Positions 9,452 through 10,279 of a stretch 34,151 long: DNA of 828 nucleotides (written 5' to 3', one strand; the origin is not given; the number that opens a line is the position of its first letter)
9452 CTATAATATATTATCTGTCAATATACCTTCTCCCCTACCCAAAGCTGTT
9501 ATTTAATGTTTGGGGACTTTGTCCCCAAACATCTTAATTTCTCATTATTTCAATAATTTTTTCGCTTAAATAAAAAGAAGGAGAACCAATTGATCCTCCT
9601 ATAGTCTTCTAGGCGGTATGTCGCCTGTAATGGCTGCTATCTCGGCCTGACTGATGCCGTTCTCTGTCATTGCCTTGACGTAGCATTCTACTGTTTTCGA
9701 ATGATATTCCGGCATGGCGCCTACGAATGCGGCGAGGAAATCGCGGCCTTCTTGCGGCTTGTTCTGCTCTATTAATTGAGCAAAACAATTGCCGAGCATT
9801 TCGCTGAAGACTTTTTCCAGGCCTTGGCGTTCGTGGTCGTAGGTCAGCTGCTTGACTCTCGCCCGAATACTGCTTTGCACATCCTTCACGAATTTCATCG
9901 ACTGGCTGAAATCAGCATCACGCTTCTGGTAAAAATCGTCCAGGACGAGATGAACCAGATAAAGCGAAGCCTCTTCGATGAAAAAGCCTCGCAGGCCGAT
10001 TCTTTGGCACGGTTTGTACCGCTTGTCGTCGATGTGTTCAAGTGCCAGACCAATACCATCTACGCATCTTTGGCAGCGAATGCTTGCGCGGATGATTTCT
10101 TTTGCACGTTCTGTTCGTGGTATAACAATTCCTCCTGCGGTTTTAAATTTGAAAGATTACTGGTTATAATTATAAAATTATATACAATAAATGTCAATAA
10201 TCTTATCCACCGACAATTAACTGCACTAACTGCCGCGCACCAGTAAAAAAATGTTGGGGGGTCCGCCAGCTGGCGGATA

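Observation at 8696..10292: Two-gene insert splitting the dcw cluster, each gene with a textbook-perfect promoter and SD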

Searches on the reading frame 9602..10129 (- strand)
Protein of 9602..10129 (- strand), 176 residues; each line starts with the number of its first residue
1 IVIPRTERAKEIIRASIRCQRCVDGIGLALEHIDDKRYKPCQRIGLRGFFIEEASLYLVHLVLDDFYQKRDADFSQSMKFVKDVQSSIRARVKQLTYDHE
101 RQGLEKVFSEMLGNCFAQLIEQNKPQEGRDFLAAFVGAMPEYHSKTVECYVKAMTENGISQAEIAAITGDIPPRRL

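Call 9: search_protein_families(library=pfam, proteins=[window:9602-10129:-], max_evalue=0.1)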
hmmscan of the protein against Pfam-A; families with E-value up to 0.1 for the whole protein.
window:9602-10129:- (176 aa): 2 families
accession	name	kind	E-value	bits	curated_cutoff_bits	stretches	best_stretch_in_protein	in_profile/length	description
PF24706.1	DUF7669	-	0.018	15.7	23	0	111-164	5-58/75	Domain of unknown function (DUF7669)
PF04494.20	TFIID_NTD2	-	0.068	13.9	22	0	103-164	28-89/133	WD40 associated region in TFIID subunit, NTD2 domain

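Call 13: find_homologous_proteins(query=window:9602-10129:-, max_evalue=0.01)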
Query window:9602-10129:-: 58 candidates shared short words with the query, none scored E <= 0.01.
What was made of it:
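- Tried and rejected: Word-seeded search of the 5.8-billion-protein database with the 'orphan' found nothing (call 13).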

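Call 30: predict_structure(protein=window:9602-10129:-)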
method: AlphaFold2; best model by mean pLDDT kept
length: 176 residues; sequences in the alignment: 1
mean_pLDDT: 57.2   pTM: 0.54
mean pLDDT of the five models: 57.2, 47.3, 47.2, 46.5, 45.9
residues with pLDDT >= 90: 6; 70-90: 46; 50-70: 49; < 50: 75
segments of 3 or more residues with pLDDT < 50: 1-72
pLDDT, mean of each block of 10 residues (from residue 1): 35 37 38 37 36 47 43 53 53 54 62 71 79 72 83 90 83 59
secondary structure, 60 per line:
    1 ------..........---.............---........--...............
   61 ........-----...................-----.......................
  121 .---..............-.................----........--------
elements in order: H7-16 H20-32 H36-43 H46-68 H74-92 H98-121 H125-138 H140-156 H161-168

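Call 32: search_protein_representatives(protein=window:9602-10129:-)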
Query: 176 residues. Proteins with E-value up to 0.001 (for the whole library): 4; up to 1e-10: 3; up to 1e-30: 1. The best 4 are listed.
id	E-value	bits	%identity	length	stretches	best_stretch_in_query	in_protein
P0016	3.3e-53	196.5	99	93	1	84-176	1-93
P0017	9.8e-16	74.6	38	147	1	3-154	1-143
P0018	8.8e-13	65.0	38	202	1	8-153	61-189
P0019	5.6e-05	39.6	33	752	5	132-172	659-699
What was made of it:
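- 9599..10123 (-): Helical-repeat protein gene (174 aa, family of unknown function). It starts at ATA and stops at TAG 9601-9599. Homologues P0017 and P0018 (call 32).
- Checked: Two distant homologues exist (call 32).
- Tried and rejected: Only the exhaustive HMMER search found the homologues (call 32). P0019, a 752 aa repeat protein, matches only about 40 C-terminal residues (call 32).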

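Call 33: search_protein_families(library=ncbifam, proteins=[window:9602-10129:-], max_evalue=0.1)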
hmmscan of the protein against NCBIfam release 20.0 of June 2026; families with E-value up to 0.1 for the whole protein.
window:9602-10129:- (176 aa): 0 families

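Call 35: find_encoding_contigs(protein=P0017, flank=8000, max_places=4)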
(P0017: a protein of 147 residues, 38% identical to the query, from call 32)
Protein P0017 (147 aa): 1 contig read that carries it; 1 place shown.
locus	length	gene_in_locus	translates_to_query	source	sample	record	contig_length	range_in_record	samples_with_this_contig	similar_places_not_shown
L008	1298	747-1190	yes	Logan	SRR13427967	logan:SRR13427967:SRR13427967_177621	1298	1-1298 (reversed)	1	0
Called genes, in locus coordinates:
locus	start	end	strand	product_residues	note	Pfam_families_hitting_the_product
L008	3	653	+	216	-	?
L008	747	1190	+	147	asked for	-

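Call 36: find_encoding_contigs(protein=P0018, flank=8000, max_places=4)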
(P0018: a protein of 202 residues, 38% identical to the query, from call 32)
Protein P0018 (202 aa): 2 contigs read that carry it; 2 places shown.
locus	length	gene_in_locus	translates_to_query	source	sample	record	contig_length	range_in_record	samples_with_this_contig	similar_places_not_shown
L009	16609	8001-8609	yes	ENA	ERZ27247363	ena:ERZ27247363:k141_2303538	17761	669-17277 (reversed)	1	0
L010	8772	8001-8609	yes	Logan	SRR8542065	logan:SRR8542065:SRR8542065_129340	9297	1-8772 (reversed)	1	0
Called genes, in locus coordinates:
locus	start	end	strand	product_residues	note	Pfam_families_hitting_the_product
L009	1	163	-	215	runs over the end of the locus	?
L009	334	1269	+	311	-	PF13489:Methyltransf_23, PF13847:Methyltransf_31, PF08242:Methyltransf_12 (weak), PF13649:Methyltransf_25 (weak)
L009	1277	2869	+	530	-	PF16927:HisKA_7TM, PF00512:HisKA, PF02518:HATPase_c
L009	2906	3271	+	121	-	PF00072:Response_reg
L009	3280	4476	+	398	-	-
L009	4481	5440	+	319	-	PF00768:Peptidase_S11, PF13354:Beta-lactamase2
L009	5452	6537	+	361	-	PF00953:Glycos_transf_4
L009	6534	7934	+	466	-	PF26299:MurL_N, PF26298:MurL_epimerase_C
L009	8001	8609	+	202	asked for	-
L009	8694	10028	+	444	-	PF08245:Mur_ligase_M, PF02875:Mur_ligase_C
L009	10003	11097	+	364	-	PF01098:FTSW_RODA_SPOVE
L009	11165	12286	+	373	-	PF03033:Glyco_transf_28, PF04101:Glyco_tran_28_C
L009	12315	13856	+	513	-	PF00749:tRNA-synt_1c, PF19269:Anticodon_2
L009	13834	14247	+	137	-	-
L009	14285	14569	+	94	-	PF02686:GatC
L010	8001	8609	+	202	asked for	-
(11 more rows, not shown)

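Call 37: find_encoding_contigs(protein=P0016, flank=8000, max_places=4)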
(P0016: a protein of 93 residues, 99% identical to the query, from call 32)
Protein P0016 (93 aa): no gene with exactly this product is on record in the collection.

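Call 41: find_homologous_proteins(query=A1, max_evalue=0.01)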
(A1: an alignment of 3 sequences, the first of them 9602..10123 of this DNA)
Query A1 (3 sequences) (174 aa, profile of the alignment): 3 proteins with E <= 0.01 among 2452 candidates.
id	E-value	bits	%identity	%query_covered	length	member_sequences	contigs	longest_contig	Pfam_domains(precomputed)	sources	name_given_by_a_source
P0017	7.1e-69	249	35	85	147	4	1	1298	-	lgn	-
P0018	2.5e-64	234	35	81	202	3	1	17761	-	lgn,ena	-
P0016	1.2e-26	112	99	53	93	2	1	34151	-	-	-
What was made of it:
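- The database gene call for this contig kept only a 93 aa C-terminal fragment starting at GTG 9880 (calls 32, 41).
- Tried and rejected: A profile search returned only the same three lineages (call 41).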

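Call 51: find_related_loci(query=A1, collection=metagenome_contigs, flank=4000)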
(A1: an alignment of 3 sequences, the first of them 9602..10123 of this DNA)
Query A1 (174 aa) in metagenome_contigs; peptide patterns used: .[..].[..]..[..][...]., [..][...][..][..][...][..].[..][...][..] (x = any residue, [..] = any of these).
600 stretches matched a pattern (row limit reached: there are more); 2 encode a relative of the query (tblastn E <= 1e-3); 2 distinct loci.
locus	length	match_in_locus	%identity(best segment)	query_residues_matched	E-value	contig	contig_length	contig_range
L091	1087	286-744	34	1-162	5e-25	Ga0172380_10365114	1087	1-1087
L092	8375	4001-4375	35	7-148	1e-19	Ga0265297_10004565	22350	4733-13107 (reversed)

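Call 52: fold_search(model_id=the predicted structure, library=pdb)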
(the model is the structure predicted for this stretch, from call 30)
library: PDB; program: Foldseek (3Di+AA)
matches with E <= 10: 839; with E <= 0.001: 0
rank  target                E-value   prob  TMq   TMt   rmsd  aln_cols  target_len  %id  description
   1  5l0y_F                1.5e-01  0.90  0.31  0.36   9.3       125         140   11  Crystal Structure of a Sec72-ssa1 c-terminal peptide fusion protein (released 2017-03-22)
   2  5l0y_G                2.3e-01  0.85  0.32  0.37   7.8       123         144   11  Crystal Structure of a Sec72-ssa1 c-terminal peptide fusion protein (released 2017-03-22)
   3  5l0y_A                2.4e-01  0.87  0.32  0.35   7.4       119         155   10  Crystal Structure of a Sec72-ssa1 c-terminal peptide fusion protein (released 2017-03-22)
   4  6w2q                  2.9e-01  0.85  0.37  0.34   9.9       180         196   14  Junction 34, DHR53-DHR4 (released 2020-04-15)
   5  1kt1                  3.9e-01  0.57  0.28  0.17   9.8       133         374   10  Structure of the Large FKBP-like Protein, FKBP51, Involved in Steroid Receptor Complexes (released 2003-02-04)
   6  5l0y_B                4.3e-01  0.75  0.31  0.35   7.3       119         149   10  Crystal Structure of a Sec72-ssa1 c-terminal peptide fusion protein (released 2017-03-22)
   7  5l0w_B                4.3e-01  0.69  0.31  0.27   9.0       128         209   12  Structure of post-translational translocation Sec71/Sec72 complex (released 2017-03-22)
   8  2c74_A                4.5e-01  0.41  0.30  0.24  12.1       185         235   12  14-3-3 Protein Eta (Human) Complexed to Peptide (released 2005-12-02)
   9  7obl_A                4.7e-01  0.33  0.29  0.24  12.0       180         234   11  Crystal structure of 14-3-3 sigma in complex with PKR phosphopeptide and stabilizer Fusicoccin-A (released 2022-05-04)
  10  5l0y_C                5.2e-01  0.44  0.27  0.29   9.1       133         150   13  Crystal Structure of a Sec72-ssa1 c-terminal peptide fusion protein (released 2017-03-22)
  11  1qz2_A                5.5e-01  0.60  0.31  0.22   8.2       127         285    9  Crystal Structure of FKBP52 C-terminal Domain complex with the C-terminal peptide MEEVD of Hsp90 (released 2004-06-22)
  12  7ri5_D                5.5e-01  0.41  0.30  0.25  12.1       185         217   12  Structure of a BAM in MSP1E3D1 nanodiscs at 4 Angstrom resolution (released 2021-12-22)
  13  9fs4_A                5.5e-01  0.28  0.28  0.23  12.1       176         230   12  Crystal structure of 14-3-3 sigma in complex with Tau pS214 peptide and covalent stabilizer LD12 (released 2025-07-02)
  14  5l0y_E                5.7e-01  0.47  0.29  0.32   8.5       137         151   12  Crystal Structure of a Sec72-ssa1 c-terminal peptide fusion protein (released 2017-03-22)
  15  7obi_A                5.7e-01  0.35  0.23  0.28  13.9       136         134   12  Consensus tetratricopeptide repeat protein type RV4 (released 2022-02-23)
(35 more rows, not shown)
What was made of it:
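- Tried and rejected: The single-sequence AF2 model was poor (pLDDT 57, call 30), and its Foldseek hits were noise (call 52).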

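Call 57: predict_structure(alignment_id=A1)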
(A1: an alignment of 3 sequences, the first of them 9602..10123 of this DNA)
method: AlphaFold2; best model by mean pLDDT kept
length: 174 residues; sequences in the alignment: 3
mean_pLDDT: 85.6   pTM: 0.83
mean pLDDT of the five models: 85.6, 80.4, 78.4, 77.8, 75.7
residues with pLDDT >= 90: 77; 70-90: 83; 50-70: 11; < 50: 3
segments of 3 or more residues with pLDDT < 50: 172-174
pLDDT, mean of each block of 10 residues (from residue 1): 82 78 80 84 91 95 87 92 88 78 87 95 92 91 91 89 73 41
secondary structure, 60 per line:
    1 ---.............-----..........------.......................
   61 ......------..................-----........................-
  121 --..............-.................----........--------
elements in order: H4-16 H22-31 H38-66 H73-90 H96-119 H123-136 H138-154 H159-166
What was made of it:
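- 9599..10123 (-): AF2 model pLDDT 85.6 with 8 helices (call 57).
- Tried and rejected: The 3-sequence model was good (pLDDT 85.6, call 57) but still had no PDB match below E 0.04.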

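Call 61: fold_search(model_id=the predicted structure, library=pdb)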
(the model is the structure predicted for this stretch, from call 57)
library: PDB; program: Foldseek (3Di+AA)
matches with E <= 10: 892; with E <= 0.001: 0
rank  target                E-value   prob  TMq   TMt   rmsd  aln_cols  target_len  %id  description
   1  4rzp_A                4.8e-02  0.47  0.22  0.17  14.4       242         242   12  Crystal Structure of Engineered Protein. Northeast Structural Genomics Consortium (NESG) Target OR366. (released 2015-01-07)
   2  7ep2_D                5.6e-02  0.77  0.26  0.19  12.0       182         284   15  Crystal structure of ZYG11B bound to GGFN degron (released 2021-07-14)
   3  8cwy_A                6.1e-02  1.00  0.50  0.23   6.6       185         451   13  Accurate computational design of genetically encoded 3D protein crystals (released 2023-11-01)
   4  5k7v_A                7.1e-02  0.90  0.35  0.25  11.2       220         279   12  Computational Design of Self-Assembling Cyclic Protein Homooligomers (released 2017-04-12)
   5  6w2q                  1.2e-01  0.85  0.32  0.29  12.3       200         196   13  Junction 34, DHR53-DHR4 (released 2020-04-15)
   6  4rv1_C                1.7e-01  0.38  0.25  0.14  14.1       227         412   10  Crystal Structure of Engineered Protein. Northeast Structural Genomics Consortium (NESG) Target OR497. (released 2014-12-10)
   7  4v3r_A                2.1e-01  0.25  0.23  0.17  15.0       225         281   10  Designed armadillo repeat protein with 5 internal repeats, 2nd generation C-cap and 3rd generation N-cap. (released 2016-01-13)
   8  8e0o_B                2.4e-01  0.60  0.29  0.26  11.1       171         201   10  Heterotrimeric variant of tcTRP9, hetBGL03-15-18 (released 2023-04-12)
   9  8vyq_B                2.4e-01  0.38  0.26  0.22  13.8       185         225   11  Cryo-EM Structure of the BRAF V600K monomer (released 2025-05-28)
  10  5mfc_A                2.6e-01  0.14  0.18  0.13  15.7       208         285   10  Designed armadillo repeat protein YIIIM5AII in complex with (KR)4-GFP (released 2017-07-19)
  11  4hxt                  2.7e-01  0.38  0.26  0.21  13.6       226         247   11  Crystal Structure of Engineered Protein. Northeast Structural Genomics Consortium Target OR329 (released 2012-11-21)
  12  4db8_B                2.7e-01  0.30  0.23  0.18  15.7       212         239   12  Designed Armadillo-repeat Protein (released 2012-05-16)
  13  6sa7_A                2.8e-01  0.51  0.31  0.16  11.9       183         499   13  DARPin-Armadillo fusion C8long83 (released 2019-11-20)
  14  6s9l_A                2.8e-01  0.23  0.22  0.15  15.5       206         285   10  Designed Armadillo Repeat protein Lock1 bound to (KR)4KLSF target (released 2020-02-19)
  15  4v3o_C                2.8e-01  0.21  0.21  0.14  15.5       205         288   11  Designed armadillo repeat protein with 5 internal repeats, 2nd generation C-cap and 3rd generation N-cap. (released 2016-01-13)
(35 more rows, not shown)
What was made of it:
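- Tried and rejected: Its hits were designed helical repeats and ARM/TPR proteins (call 61).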

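Call 65: search_protein_families(library=padloc, proteins=[window:9602-10123:-, P0017, P0018], max_evalue=0.1)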
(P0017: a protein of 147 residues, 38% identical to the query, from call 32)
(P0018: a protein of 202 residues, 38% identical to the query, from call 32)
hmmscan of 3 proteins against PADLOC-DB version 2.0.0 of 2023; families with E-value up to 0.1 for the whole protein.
window:9602-10123:- (174 aa): 1 family
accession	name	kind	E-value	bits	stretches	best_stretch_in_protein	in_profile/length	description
PDLC01576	Csm2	-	0.00018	20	1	79-142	24-85/87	CAS-III-A; effector_SS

P0017 (147 aa): 0 families

P0018 (202 aa): 0 families

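Call 66: search_protein_families(library=phrogs, proteins=[window:9602-10123:-, P0017, P0018], max_evalue=0.1)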
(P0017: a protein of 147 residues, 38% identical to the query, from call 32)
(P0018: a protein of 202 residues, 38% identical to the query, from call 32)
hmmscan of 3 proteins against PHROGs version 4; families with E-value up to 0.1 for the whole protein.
window:9602-10123:- (174 aa): 0 families

P0017 (147 aa): 0 families

P0018 (202 aa): 0 families

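Call 74: find_related_loci(query=A1, collection=viral_contigs, flank=3000)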
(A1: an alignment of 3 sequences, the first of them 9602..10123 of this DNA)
Query A1 (174 aa) in viral_contigs; peptide patterns used: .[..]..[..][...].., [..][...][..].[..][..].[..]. (x = any residue, [..] = any of these).
194 stretches matched a pattern, but none encodes a relative of the query by tblastn (E <= 1e-3).

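Call 76: search_dna_similar(query=window:9602-10123:-, collection=plasmids, mode=protein, max_evalue=0.001)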
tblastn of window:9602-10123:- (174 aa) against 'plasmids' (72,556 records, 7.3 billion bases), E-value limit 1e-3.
No match.
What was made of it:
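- No relative was found in viral contigs or plasmids (calls 74, 76).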
